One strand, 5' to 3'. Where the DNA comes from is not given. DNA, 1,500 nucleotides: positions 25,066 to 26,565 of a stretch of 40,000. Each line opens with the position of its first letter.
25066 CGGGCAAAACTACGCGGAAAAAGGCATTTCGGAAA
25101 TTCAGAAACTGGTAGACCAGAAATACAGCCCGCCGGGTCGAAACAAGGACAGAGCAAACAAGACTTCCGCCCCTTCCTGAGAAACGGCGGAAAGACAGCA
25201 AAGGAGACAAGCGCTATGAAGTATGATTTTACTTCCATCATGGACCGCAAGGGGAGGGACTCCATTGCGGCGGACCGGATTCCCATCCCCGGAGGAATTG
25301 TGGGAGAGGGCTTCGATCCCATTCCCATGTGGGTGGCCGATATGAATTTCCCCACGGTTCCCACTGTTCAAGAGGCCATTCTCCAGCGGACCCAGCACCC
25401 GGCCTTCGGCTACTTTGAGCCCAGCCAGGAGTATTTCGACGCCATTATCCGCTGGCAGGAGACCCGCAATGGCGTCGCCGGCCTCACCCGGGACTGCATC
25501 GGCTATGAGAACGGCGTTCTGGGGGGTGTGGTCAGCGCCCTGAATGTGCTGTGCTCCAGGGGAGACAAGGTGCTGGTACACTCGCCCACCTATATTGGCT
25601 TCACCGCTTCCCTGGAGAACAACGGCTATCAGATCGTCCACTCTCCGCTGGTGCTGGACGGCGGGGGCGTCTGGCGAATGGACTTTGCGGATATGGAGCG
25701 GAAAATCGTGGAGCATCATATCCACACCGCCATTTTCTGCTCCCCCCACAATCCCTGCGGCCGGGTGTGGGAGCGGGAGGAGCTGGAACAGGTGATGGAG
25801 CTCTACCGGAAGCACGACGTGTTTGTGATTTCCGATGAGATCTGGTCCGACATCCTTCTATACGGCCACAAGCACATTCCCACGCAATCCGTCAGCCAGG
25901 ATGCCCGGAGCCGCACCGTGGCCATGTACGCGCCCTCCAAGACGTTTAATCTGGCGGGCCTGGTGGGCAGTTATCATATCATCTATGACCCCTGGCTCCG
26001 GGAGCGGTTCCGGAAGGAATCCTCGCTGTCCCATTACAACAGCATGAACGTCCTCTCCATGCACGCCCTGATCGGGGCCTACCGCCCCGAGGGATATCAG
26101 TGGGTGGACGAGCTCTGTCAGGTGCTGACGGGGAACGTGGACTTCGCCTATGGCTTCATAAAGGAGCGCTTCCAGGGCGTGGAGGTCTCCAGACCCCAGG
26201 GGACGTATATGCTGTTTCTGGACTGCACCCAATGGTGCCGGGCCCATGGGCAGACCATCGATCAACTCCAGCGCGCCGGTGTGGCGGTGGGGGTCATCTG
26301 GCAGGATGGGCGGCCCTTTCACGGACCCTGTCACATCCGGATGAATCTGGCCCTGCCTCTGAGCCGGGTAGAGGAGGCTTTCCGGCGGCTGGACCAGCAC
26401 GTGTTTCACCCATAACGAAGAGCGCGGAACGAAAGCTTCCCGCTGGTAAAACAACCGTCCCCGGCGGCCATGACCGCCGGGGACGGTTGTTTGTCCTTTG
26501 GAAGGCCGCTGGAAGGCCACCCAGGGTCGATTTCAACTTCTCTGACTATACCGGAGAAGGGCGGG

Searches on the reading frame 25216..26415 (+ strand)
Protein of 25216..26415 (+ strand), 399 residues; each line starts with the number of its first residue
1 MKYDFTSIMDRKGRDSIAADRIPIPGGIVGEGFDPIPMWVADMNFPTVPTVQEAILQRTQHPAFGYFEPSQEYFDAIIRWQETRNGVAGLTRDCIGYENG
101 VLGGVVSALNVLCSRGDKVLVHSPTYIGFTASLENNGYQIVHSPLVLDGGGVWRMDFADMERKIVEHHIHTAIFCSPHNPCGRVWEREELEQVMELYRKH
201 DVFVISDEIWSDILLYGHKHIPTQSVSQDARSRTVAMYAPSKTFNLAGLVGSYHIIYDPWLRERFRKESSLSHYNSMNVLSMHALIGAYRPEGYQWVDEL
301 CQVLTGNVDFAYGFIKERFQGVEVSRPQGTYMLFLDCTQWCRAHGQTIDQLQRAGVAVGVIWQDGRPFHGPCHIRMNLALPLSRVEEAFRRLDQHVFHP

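Call 38: find_encoding_contigs(protein=window:25216-26415:+, flank=6000, max_places=8)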
Protein window:25216-26415:+ (399 aa): 17 contigs read that carry it; 8 places shown.
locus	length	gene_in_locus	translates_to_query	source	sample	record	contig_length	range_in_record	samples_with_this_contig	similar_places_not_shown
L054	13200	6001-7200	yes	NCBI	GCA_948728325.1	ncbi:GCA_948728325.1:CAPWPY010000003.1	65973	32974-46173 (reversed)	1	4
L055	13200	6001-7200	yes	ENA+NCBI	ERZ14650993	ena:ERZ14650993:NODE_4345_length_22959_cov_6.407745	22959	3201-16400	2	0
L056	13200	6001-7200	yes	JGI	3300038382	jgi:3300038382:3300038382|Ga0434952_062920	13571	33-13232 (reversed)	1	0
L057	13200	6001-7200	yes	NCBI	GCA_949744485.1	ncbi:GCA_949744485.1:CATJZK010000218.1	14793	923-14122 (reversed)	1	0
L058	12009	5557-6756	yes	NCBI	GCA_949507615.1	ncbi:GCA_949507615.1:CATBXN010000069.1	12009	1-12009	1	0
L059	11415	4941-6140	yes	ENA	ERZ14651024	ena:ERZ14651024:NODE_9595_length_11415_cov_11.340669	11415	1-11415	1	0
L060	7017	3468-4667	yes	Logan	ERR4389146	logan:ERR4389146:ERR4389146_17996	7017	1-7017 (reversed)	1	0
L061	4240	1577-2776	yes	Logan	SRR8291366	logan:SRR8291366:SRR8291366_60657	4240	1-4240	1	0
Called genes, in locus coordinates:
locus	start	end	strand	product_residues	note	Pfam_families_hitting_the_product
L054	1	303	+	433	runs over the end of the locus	PF02608:Bmp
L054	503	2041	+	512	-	PF00005:ABC_tran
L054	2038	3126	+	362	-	PF02653:BPD_transp_2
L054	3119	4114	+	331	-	PF02653:BPD_transp_2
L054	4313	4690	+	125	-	PF07784:DUF1622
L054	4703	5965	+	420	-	-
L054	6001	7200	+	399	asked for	PF00155:Aminotran_1_2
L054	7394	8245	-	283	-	PF02311:AraC_binding, PF07883:Cupin_2, PF00165:HTH_AraC, PF12833:HTH_18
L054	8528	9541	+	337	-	PF03480:DctP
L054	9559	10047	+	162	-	PF04290:DctQ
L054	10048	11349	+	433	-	PF06808:DctM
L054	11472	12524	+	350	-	PF03786:UxuA, PF01261:AP_endonuc_2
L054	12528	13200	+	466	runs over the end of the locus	PF02614:UxaC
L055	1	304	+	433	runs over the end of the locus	PF02608:Bmp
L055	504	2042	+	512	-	PF00005:ABC_tran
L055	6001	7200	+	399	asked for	PF00155:Aminotran_1_2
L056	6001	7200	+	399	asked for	PF00155:Aminotran_1_2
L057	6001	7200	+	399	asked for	PF00155:Aminotran_1_2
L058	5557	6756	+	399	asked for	PF00155:Aminotran_1_2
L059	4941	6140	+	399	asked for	PF00155:Aminotran_1_2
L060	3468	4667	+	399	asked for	PF00155:Aminotran_1_2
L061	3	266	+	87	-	?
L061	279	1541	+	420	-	-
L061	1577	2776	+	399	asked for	PF00155:Aminotran_1_2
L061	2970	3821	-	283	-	PF02311:AraC_binding, PF07883:Cupin_2, PF00165:HTH_AraC, PF12833:HTH_18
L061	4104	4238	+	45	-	?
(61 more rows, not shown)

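Call 93: search_protein_families(library=pfam, proteins=[L054:4703-5965:+], max_evalue=0.001)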
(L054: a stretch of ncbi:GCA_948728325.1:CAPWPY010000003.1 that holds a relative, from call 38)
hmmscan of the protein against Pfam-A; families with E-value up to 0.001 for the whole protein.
L054:4703-5965:+ (420 aa): 0 families
